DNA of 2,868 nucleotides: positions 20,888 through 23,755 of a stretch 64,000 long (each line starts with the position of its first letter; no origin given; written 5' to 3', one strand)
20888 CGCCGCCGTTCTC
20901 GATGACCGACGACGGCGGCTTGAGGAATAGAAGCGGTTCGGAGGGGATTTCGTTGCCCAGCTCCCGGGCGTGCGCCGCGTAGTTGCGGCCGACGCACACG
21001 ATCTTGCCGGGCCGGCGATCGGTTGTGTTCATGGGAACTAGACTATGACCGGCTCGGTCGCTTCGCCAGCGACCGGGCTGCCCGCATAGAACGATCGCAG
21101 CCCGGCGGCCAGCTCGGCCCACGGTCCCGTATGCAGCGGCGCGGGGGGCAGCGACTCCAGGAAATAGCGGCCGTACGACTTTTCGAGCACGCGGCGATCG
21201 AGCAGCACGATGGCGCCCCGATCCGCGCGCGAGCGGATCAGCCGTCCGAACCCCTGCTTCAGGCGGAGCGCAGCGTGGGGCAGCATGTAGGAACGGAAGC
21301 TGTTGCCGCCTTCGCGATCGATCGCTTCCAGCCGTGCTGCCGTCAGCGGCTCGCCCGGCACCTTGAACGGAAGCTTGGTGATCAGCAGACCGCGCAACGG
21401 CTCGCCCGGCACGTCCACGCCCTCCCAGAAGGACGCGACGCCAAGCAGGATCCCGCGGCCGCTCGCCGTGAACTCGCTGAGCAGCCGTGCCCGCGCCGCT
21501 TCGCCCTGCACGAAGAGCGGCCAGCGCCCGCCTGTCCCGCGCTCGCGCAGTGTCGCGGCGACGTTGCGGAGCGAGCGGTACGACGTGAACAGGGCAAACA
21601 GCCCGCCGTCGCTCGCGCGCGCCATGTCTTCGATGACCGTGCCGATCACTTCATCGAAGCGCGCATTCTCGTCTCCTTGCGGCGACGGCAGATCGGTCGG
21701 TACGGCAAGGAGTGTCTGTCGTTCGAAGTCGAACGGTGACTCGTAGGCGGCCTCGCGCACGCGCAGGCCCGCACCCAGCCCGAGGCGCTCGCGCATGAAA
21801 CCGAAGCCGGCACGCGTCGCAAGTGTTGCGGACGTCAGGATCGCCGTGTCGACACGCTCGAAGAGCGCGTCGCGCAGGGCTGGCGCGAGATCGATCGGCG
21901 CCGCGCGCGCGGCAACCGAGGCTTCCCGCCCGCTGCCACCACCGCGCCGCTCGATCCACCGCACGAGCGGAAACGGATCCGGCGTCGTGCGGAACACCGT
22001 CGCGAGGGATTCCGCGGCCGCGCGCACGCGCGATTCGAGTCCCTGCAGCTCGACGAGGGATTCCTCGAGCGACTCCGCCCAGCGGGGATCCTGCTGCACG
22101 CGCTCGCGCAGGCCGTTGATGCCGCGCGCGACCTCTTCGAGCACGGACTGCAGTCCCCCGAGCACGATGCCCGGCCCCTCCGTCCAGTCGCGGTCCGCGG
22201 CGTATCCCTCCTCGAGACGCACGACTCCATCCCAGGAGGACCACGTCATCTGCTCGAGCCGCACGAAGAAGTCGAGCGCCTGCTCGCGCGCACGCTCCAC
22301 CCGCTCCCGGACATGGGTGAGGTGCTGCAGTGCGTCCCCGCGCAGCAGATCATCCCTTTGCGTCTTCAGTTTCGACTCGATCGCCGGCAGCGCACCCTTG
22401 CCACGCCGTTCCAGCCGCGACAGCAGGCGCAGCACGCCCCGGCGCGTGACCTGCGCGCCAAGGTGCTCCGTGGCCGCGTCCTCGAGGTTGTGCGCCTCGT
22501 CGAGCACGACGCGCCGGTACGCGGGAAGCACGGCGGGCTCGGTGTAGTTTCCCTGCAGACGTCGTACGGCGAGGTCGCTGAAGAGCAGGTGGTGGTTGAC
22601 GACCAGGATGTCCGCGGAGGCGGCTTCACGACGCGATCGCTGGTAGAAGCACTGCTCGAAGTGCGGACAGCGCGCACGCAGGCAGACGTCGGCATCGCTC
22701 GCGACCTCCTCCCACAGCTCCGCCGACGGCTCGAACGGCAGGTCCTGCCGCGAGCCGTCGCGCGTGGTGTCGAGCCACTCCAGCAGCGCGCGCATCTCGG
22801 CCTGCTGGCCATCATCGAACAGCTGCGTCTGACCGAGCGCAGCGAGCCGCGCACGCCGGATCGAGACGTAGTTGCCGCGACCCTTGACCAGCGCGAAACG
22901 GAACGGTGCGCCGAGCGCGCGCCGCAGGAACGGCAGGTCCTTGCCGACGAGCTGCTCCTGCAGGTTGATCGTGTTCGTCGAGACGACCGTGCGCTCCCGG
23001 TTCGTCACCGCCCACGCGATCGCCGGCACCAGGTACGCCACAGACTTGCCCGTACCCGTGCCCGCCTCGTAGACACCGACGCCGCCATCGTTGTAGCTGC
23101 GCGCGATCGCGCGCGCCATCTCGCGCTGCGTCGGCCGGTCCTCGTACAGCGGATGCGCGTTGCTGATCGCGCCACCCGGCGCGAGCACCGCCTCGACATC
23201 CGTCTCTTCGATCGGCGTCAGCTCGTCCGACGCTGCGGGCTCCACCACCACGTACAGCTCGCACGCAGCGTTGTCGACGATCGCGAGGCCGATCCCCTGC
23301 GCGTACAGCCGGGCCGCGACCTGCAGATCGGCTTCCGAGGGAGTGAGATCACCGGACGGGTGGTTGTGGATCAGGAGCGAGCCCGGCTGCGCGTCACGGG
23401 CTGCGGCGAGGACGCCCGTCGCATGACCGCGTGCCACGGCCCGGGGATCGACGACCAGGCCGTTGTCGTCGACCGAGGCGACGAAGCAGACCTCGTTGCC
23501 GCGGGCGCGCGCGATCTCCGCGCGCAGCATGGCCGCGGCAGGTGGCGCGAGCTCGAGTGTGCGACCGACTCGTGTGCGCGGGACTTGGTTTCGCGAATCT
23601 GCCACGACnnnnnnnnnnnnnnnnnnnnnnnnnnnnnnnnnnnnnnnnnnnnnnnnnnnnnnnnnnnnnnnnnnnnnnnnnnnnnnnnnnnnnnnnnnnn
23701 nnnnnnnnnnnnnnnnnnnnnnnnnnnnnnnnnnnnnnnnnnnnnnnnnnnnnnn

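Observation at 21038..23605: JAB/MPN (JAMM metalloprotease-like) domain fused to a DinG/XPD-type helicase with a three-cysteine cluster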

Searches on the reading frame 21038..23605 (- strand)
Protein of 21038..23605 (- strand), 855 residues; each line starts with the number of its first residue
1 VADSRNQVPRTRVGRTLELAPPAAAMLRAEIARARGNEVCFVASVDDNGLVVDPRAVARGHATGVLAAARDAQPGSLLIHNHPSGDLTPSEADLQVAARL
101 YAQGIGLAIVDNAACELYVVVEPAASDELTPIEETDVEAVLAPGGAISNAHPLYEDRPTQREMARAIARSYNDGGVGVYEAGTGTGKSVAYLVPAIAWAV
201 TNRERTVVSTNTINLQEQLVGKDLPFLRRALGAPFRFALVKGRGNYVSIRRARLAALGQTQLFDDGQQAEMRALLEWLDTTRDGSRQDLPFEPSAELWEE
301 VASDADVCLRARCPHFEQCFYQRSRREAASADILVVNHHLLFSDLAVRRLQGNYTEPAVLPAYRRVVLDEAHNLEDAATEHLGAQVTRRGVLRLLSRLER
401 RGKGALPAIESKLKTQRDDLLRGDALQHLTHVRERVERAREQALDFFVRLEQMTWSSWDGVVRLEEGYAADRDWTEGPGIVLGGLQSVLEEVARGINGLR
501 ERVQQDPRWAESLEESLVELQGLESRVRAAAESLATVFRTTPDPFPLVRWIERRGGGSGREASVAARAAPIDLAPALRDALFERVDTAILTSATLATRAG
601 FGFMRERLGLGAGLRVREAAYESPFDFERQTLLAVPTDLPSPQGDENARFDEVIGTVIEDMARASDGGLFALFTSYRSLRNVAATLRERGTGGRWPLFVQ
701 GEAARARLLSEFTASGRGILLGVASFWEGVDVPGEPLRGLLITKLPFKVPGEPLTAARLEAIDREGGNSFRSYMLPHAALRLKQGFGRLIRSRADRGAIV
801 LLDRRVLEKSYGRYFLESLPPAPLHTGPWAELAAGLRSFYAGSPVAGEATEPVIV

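Call 3: search_protein_families(library=pfam, proteins=[window:21038-23605:-], max_evalue=1)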
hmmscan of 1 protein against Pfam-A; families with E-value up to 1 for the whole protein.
window:21038-23605:- (855 aa): 5 families
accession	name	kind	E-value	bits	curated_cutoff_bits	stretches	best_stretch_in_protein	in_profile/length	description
PF13307.12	Helicase_C_2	-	7.4e-47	160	25.3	1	658-821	1-169/170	Helicase C-terminal domain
PF00270.35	DEAD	-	1.4e-08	35.1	26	2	173-220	13-62/167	DEAD/DEAH box helicase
PF04002.20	RadC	-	2.3e-07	31.2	22.1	1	25-104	9-95/121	RadC-like JAB domain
PF06733.21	DEAD_2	-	2.2e-06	27.9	21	1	312-389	99-170/172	DEAD_2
PF14464.11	Prok-JAB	-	0.094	13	25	1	62-104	59-95/114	Prokaryotic homologs of the JAB domain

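Call 4: search_protein_families(library=ncbifam, proteins=[window:21038-23605:-], max_evalue=0.1)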
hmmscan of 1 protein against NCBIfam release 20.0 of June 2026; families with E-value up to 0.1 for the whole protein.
window:21038-23605:- (855 aa): 9 families
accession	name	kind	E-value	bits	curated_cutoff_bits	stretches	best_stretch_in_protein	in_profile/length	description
NF053712.1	repair_DEAH_YoaA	equivalog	1.3e-165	552.7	680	2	490-824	301-618/630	DNA repair helicase YoaA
NF005981.0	PRK08074.1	equivalog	5.4e-143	478.1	789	1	146-838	248-927/931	ATP-dependent DNA helicase DinG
NF008729.0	PRK11747.1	equivalog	6.3e-128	428.2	598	1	148-823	18-698/703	ATP-dependent DNA helicase DinG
TIGR01407.1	dinG_rel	hypoth_equivalog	7.6e-100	335.5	547.7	1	155-821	245-869/889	putative DnaQ family exonuclease/DinG family helicase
NF005569.0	PRK07246.1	equivalog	1e-41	143.1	794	2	629-819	611-797/820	bifunctional DnaQ family exonuclease/ATP-dependent helicase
TIGR03117.2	cas_csf4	equivalog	5.8e-34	117.4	400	2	149-350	122-322/800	type IV CRISPR-associated DEAD/DEAH-box helicase Csf4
TIGR00604.1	rad3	subfamily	1.1e-21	77.2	246.95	2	654-810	511-680/706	DNA repair helicase (rad3)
NF000642.1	PRK00024.1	equivalog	1.7e-06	27.9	180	1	37-104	110-185/212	RadC family protein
TIGR00608.1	radc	subfamily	6.3e-05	22.8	133.85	1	51-109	130-198/218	RadC family protein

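Call 5: find_homologous_proteins(query=window:21038-23605:-, max_evalue=1e-10)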
Query window:21038-23605:- (855 aa): 7448 proteins with E <= 1e-10 among 8000 candidates; the best 120 are listed.
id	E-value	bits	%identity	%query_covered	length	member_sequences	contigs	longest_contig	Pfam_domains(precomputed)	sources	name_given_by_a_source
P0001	0.0e+0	1813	99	97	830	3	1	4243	PF04002.21,PF06733.22,PF00270.36,PF13307.13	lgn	-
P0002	0.0e+0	1763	93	100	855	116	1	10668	PF04002.21,PF06733.22,PF00270.36,PF13307.13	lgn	-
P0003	0.0e+0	1697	89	100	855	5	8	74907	PF04002.21,PF06733.22,PF00270.36,PF13307.13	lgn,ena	-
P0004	0.0e+0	1691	90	98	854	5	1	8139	PF04002.21,PF06733.22,PF00270.36,PF13307.13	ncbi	ncbi:MAG: helicase C-terminal domain-containing protein [Longimicrobiales bacterium]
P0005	0.0e+0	1632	86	100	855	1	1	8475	PF04002.21,PF06733.22,PF00270.36,PF13307.13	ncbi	-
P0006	0.0e+0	1545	81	100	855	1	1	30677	PF04002.21,PF06733.22,PF00270.36,PF13307.13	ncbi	-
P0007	0.0e+0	1538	81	100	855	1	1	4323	PF04002.21,PF06733.22,PF00270.36,PF13307.13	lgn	-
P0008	0.0e+0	1499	80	99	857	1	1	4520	PF04002.21,PF00270.36,PF13307.13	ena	-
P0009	0.0e+0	1481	78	99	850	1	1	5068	PF04002.21,PF06733.22,PF00270.36,PF13307.13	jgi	jgi:ATP-dependent DNA helicase DinG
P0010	0.0e+0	1330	73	97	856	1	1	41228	PF04002.21,PF06733.22,PF00270.36,PF13307.13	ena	-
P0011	0.0e+0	1261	68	98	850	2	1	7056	PF04002.21,PF06733.22,PF00270.36,PF13307.13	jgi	jgi:ATP-dependent DNA helicase DinG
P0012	0.0e+0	1250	68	97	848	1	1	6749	PF04002.21,PF00270.36,PF13307.13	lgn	-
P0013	0.0e+0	1240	69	97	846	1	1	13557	PF04002.21,PF06733.22,PF00270.36,PF13307.13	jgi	jgi:ATP-dependent DNA helicase DinG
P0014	0.0e+0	1239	68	97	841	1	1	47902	PF04002.21,PF00270.36,PF13307.13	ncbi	-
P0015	0.0e+0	1229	67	96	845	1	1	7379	PF04002.21,PF00270.36,PF13307.13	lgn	-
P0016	0.0e+0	1228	66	97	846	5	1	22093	PF04002.21,PF00270.36,PF13307.13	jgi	jgi:ATP-dependent DNA helicase DinG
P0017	0.0e+0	1226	67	97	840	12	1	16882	PF04002.21,PF06733.22,PF00270.36,PF13307.13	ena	-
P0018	0.0e+0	1226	66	97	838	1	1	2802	PF04002.21,PF00270.36,PF13307.13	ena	-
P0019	0.0e+0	1226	67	97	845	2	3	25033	PF04002.21,PF00270.36,PF13307.13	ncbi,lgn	-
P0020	0.0e+0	1223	67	97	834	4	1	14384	PF04002.21,PF00270.36,PF13307.13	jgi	jgi:ATP-dependent DNA helicase DinG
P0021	0.0e+0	1222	66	97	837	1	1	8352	PF04002.21,PF00270.36,PF13307.13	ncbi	ncbi:MAG: helicase C-terminal domain-containing protein [Longimicrobiales bacterium]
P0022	0.0e+0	1222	67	97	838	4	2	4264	PF04002.21,PF06733.22,PF00270.36,PF13307.13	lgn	-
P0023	0.0e+0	1221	67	97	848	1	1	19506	PF04002.21,PF00270.36,PF13307.13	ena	-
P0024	0.0e+0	1220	66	97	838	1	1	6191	PF04002.21,PF00270.36,PF13307.13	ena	-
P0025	0.0e+0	1216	67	97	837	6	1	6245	PF04002.21,PF00270.36,PF13307.13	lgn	-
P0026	0.0e+0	1214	67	97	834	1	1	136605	PF06733.22,PF00270.36,PF13307.13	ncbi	ncbi:MAG TPA: helicase C-terminal domain-containing protein [Longimicrobiales bacterium]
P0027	0.0e+0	1212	66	97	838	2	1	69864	PF04002.21,PF06733.22,PF00270.36,PF13307.13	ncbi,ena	-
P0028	0.0e+0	1210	66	97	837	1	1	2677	PF04002.21,PF00270.36,PF13307.13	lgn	-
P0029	0.0e+0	1208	65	97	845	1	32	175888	PF04002.21,PF06733.22,PF00270.36,PF13307.13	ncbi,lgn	-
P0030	0.0e+0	1207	67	96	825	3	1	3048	PF06733.22,PF00270.36,PF13307.13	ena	-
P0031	0.0e+0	1203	67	97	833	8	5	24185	PF04002.21,PF06733.22,PF00270.36,PF13307.13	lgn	-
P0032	0.0e+0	1200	66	97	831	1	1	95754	PF06733.22,PF00270.36,PF13307.13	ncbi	ncbi:MAG TPA: helicase C-terminal domain-containing protein [Longimicrobiales bacterium]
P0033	0.0e+0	1200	65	96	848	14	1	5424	PF04002.21,PF06733.22,PF00270.36,PF13307.13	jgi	jgi:ATP-dependent DNA helicase DinG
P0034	0.0e+0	1193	65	97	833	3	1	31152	PF00270.36,PF13307.13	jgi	-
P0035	0.0e+0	1192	67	96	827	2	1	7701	PF04002.21,PF06733.22,PF00270.36,PF13307.13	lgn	-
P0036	0.0e+0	1191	66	97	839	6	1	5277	PF04002.21,PF06733.22,PF00270.36,PF13307.13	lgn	-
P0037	0.0e+0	1190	65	97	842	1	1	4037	PF04002.21,PF00270.36,PF13307.13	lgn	-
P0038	0.0e+0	1188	66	97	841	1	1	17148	PF06733.22,PF00270.36,PF13307.13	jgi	jgi:ATP-dependent DNA helicase DinG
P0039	0.0e+0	1187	64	97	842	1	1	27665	PF04002.21,PF06733.22,PF00270.36,PF13307.13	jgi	jgi:ATP-dependent DNA helicase DinG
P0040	0.0e+0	1187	66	97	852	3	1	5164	PF04002.21,PF00270.36,PF13307.13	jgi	-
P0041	0.0e+0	1186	66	97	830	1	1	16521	PF04002.21,PF06733.22,PF00270.36,PF13307.13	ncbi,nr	ncbi:MAG TPA: helicase C-terminal domain-containing protein [Longimicrobiales bacterium]|nr:helicase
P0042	0.0e+0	1185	66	95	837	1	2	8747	PF04002.21,PF00270.36,PF13307.13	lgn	-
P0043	0.0e+0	1185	65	98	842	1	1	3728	PF00270.36,PF13307.13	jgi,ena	-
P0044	0.0e+0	1183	64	97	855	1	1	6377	PF04002.21,PF00270.36,PF13307.13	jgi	jgi:ATP-dependent DNA helicase DinG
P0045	0.0e+0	1182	66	97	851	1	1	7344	PF04002.21,PF06733.22,PF00270.36,PF13307.13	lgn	-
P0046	0.0e+0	1182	64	98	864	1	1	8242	PF04002.21,PF06733.22,PF00270.36,PF13307.13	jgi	jgi:ATP-dependent DNA helicase DinG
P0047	0.0e+0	1181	64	97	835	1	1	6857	PF04002.21,PF06733.22,PF00270.36,PF13307.13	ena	-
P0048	0.0e+0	1181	65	97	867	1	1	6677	PF04002.21,PF06733.22,PF00270.36,PF13307.13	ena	-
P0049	0.0e+0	1180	65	97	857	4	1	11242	PF04002.21,PF00270.36,PF13307.13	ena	-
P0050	0.0e+0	1176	64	97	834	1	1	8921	PF04002.21,PF06733.22,PF00270.36,PF13307.13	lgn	-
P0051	0.0e+0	1175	65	96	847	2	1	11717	PF04002.21,PF00270.36,PF13307.13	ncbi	-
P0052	0.0e+0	1175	66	97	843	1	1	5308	PF04002.21,PF00270.36,PF13307.13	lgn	-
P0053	0.0e+0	1173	66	97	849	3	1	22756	PF04002.21,PF06733.22,PF00270.36,PF13307.13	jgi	jgi:ATP-dependent DNA helicase DinG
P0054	0.0e+0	1172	63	98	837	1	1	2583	PF04002.21,PF06733.22,PF00270.36,PF13307.13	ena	-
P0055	0.0e+0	1172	63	98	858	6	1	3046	PF04002.21,PF00270.36,PF13307.13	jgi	jgi:ATP-dependent DNA helicase DinG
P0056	0.0e+0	1171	64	97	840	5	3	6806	PF04002.21,PF06733.22,PF00270.36,PF13307.13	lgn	-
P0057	0.0e+0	1171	64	97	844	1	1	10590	PF00270.36,PF13307.13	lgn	-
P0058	0.0e+0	1170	61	99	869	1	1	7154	PF04002.21,PF06733.22,PF00270.36,PF13307.13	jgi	jgi:ATP-dependent DNA helicase DinG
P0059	0.0e+0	1169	64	97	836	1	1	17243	PF04002.21,PF00270.36,PF13307.13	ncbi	-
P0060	0.0e+0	1168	65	97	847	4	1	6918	PF04002.21,PF00270.36,PF13307.13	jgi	jgi:ATP-dependent DNA helicase DinG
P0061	0.0e+0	1168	63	97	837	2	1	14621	PF04002.21,PF06733.22,PF00270.36,PF13307.13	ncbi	-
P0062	0.0e+0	1167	63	98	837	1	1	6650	PF04002.21,PF06733.22,PF00270.36,PF13307.13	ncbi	ncbi:MAG TPA: helicase C-terminal domain-containing protein [Longimicrobiales bacterium]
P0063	0.0e+0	1167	63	97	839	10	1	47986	PF04002.21,PF06733.22,PF00270.36,PF13307.13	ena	-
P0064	0.0e+0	1167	64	97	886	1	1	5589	PF00270.36,PF13307.13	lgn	-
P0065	0.0e+0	1166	64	98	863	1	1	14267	PF04002.21,PF06733.22,PF00270.36,PF13307.13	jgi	-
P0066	0.0e+0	1166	64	97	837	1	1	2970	PF04002.21,PF06733.22,PF00270.36,PF13307.13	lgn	-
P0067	0.0e+0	1166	63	97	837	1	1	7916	PF04002.21,PF06733.22,PF00270.36,PF13307.13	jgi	jgi:ATP-dependent DNA helicase DinG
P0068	0.0e+0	1165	62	97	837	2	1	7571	PF04002.21,PF06733.22,PF00270.36,PF13307.13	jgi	jgi:ATP-dependent DNA helicase DinG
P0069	0.0e+0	1165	62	98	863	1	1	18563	PF04002.21,PF06733.22,PF00270.36,PF13307.13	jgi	jgi:ATP-dependent DNA helicase DinG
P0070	0.0e+0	1165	63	97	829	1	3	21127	PF04002.21,PF06733.22,PF00270.36,PF13307.13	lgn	-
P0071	0.0e+0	1164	63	97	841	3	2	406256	PF04002.21,PF06733.22,PF00270.36,PF13307.13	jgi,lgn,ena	-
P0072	0.0e+0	1164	62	97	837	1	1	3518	PF04002.21,PF06733.22,PF00270.36,PF13307.13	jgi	jgi:ATP-dependent DNA helicase DinG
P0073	0.0e+0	1163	64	96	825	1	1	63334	PF04002.21,PF06733.22,PF00270.36,PF13307.13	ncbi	ncbi:MAG: helicase C-terminal domain-containing protein [Gemmatimonadota bacterium]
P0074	0.0e+0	1163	65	97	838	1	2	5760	PF04002.21,PF06733.22,PF00270.36,PF13307.13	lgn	-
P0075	0.0e+0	1162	62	98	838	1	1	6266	PF04002.21,PF06733.22,PF00270.36,PF13307.13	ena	-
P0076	0.0e+0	1162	64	97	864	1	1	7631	PF04002.21,PF00270.36,PF13307.13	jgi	jgi:ATP-dependent DNA helicase DinG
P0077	0.0e+0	1162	63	97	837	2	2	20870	PF04002.21,PF06733.22,PF00270.36,PF13307.13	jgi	jgi:ATP-dependent DNA helicase DinG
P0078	0.0e+0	1160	65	98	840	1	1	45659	PF04002.21,PF00270.36,PF13307.13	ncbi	ncbi:MAG: helicase C-terminal domain-containing protein [Gemmatimonadota bacterium]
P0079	0.0e+0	1160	63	97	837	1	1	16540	PF04002.21,PF06733.22,PF00270.36,PF13307.13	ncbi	ncbi:MAG TPA: helicase C-terminal domain-containing protein [Longimicrobiales bacterium]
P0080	0.0e+0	1159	65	97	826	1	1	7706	PF00270.36,PF13307.13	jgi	jgi:ATP-dependent DNA helicase DinG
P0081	0.0e+0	1159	64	97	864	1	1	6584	PF04002.21,PF00270.36,PF13307.13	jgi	-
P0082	0.0e+0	1159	63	98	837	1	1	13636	PF04002.21,PF06733.22,PF00270.36,PF13307.13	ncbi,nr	ncbi:MAG TPA: helicase C-terminal domain-containing protein [Longimicrobiales bacterium]|nr:helicase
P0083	0.0e+0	1159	63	97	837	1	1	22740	PF04002.21,PF06733.22,PF00270.36,PF13307.13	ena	-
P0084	0.0e+0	1158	66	94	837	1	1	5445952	PF04002.21,PF06733.22,PF00270.36,PF13307.13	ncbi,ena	-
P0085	0.0e+0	1158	62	97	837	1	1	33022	PF04002.21,PF06733.22,PF00270.36,PF13307.13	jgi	jgi:ATP-dependent DNA helicase DinG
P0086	0.0e+0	1158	62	97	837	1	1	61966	PF04002.21,PF06733.22,PF00270.36,PF13307.13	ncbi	-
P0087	0.0e+0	1158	64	96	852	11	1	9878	PF04002.21,PF00270.36,PF13307.13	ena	-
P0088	0.0e+0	1158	65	97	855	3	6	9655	PF04002.21,PF00270.36,PF13307.13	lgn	-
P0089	0.0e+0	1158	62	97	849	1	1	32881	PF06733.22,PF00270.36,PF13307.13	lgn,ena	-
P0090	0.0e+0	1157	63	96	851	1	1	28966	PF04002.21,PF00270.36,PF13307.13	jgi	-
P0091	0.0e+0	1157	63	97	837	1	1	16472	PF04002.21,PF06733.22,PF00270.36,PF13307.13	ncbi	-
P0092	0.0e+0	1156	64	95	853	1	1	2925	PF04002.21,PF00270.36,PF13307.13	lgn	-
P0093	0.0e+0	1156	63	97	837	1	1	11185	PF04002.21,PF06733.22,PF00270.36,PF13307.13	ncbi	-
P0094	0.0e+0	1156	62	98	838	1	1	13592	PF04002.21,PF06733.22,PF00270.36,PF13307.13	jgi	jgi:ATP-dependent DNA helicase DinG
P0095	0.0e+0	1156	61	97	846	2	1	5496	PF04002.21,PF06733.22,PF00270.36,PF13307.13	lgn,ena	-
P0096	0.0e+0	1155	63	97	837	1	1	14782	PF04002.21,PF06733.22,PF00270.36,PF13307.13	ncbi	-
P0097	0.0e+0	1155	62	97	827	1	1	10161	PF04002.21,PF06733.22,PF00270.36,PF13307.13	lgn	-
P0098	0.0e+0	1155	65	97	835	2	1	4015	PF04002.21,PF00270.36,PF13307.13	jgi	-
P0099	0.0e+0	1155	62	97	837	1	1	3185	PF04002.21,PF06733.22,PF00270.36,PF13307.13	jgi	jgi:ATP-dependent DNA helicase DinG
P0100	0.0e+0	1155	62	97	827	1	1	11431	PF04002.21,PF06733.22,PF00270.36,PF13307.13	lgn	-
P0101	0.0e+0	1155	64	95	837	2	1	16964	PF04002.21,PF00270.36,PF13307.13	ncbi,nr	ncbi:MAG: helicase [Gemmatimonadetes bacterium]|nr:helicase [Gemmatimonadota bacterium]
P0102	0.0e+0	1155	62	97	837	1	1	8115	PF04002.21,PF06733.22,PF00270.36,PF13307.13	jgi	jgi:ATP-dependent DNA helicase DinG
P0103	0.0e+0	1154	66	91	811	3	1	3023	PF04002.21,PF00270.36,PF13307.13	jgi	jgi:ATP-dependent DNA helicase DinG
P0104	0.0e+0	1154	62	97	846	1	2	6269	PF06733.22,PF00270.36,PF13307.13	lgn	-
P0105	0.0e+0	1154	64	96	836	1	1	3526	PF04002.21,PF00270.36,PF13307.13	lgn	-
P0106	0.0e+0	1153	64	98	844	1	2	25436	PF04002.21,PF00270.36,PF13307.13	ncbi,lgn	ncbi:MAG: helicase C-terminal domain-containing protein [Gemmatimonadota bacterium]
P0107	0.0e+0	1153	62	97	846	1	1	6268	PF06733.22,PF00270.36,PF13307.13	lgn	-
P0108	0.0e+0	1153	65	97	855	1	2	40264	PF04002.21,PF06733.22,PF00270.36,PF13307.13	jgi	jgi:ATP-dependent DNA helicase DinG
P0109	0.0e+0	1153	62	97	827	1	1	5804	PF04002.21,PF06733.22,PF00270.36,PF13307.13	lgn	-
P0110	0.0e+0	1152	65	97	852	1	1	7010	PF04002.21,PF00270.36,PF13307.13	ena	-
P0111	0.0e+0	1152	64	97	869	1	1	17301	PF04002.21,PF00270.36,PF13307.13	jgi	jgi:ATP-dependent DNA helicase DinG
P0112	0.0e+0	1152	62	97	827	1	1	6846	PF04002.21,PF06733.22,PF00270.36,PF13307.13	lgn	-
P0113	0.0e+0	1152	63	97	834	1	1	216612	PF04002.21,PF06733.22,PF00270.36,PF13307.13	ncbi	-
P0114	0.0e+0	1152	62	97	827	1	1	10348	PF04002.21,PF06733.22,PF00270.36,PF13307.13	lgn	-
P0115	0.0e+0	1152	62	99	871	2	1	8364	PF04002.21,PF06733.22,PF00270.36,PF13307.13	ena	-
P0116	0.0e+0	1152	63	97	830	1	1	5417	PF06733.22,PF00270.36,PF13307.13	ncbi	ncbi:MAG: helicase C-terminal domain-containing protein [Gemmatimonadota bacterium]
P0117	0.0e+0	1151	64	95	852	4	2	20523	PF04002.21,PF00270.36,PF13307.13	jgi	jgi:ATP-dependent DNA helicase DinG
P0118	0.0e+0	1150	64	97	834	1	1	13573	PF06733.22,PF00270.36,PF13307.13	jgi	jgi:ATP-dependent DNA helicase DinG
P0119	0.0e+0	1150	64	97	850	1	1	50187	PF04002.21,PF06733.22,PF00270.36,PF13307.13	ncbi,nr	ncbi:MAG TPA: helicase C-terminal domain-containing protein [Longimicrobiales bacterium]|nr:helicase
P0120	0.0e+0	1150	64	97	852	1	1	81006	PF04002.21,PF06733.22,PF00270.36,PF13307.13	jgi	jgi:ATP-dependent DNA helicase DinG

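Call 20: find_encoding_contigs(protein=P0084, flank=8000, max_places=2)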
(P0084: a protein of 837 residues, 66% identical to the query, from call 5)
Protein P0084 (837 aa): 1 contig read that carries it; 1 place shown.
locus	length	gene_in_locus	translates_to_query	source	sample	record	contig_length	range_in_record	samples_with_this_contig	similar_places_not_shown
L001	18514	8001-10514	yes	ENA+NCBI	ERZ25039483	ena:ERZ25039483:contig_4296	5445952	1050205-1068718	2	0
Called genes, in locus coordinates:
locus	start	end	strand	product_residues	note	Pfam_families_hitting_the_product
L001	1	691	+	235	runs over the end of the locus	PF13709:DUF4159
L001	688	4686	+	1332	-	-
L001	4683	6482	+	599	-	PF13174:TPR_6 (faint), PF13432:TPR_16 (faint)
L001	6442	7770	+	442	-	-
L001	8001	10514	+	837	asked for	PF04002:RadC (weak), PF00270:DEAD (weak), PF06733:DEAD_2 (weak), PF13307:Helicase_C_2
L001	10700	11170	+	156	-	PF12900:Pyridox_ox_2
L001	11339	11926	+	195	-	PF01557:FAA_hydrolase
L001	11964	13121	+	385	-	PF00155:Aminotran_1_2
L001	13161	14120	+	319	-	-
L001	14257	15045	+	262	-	PF04972:BON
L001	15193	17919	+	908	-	PF00133:tRNA-synt_1, PF09334:tRNA-synt_1g, PF13603:tRNA-synt_1_2, PF09334:tRNA-synt_1g (weak), PF08264:Anticodon_1, PF10458:Val_tRNA-synt_C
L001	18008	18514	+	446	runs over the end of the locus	PF13205:Big_5, PF13620:CarboxypepD_reg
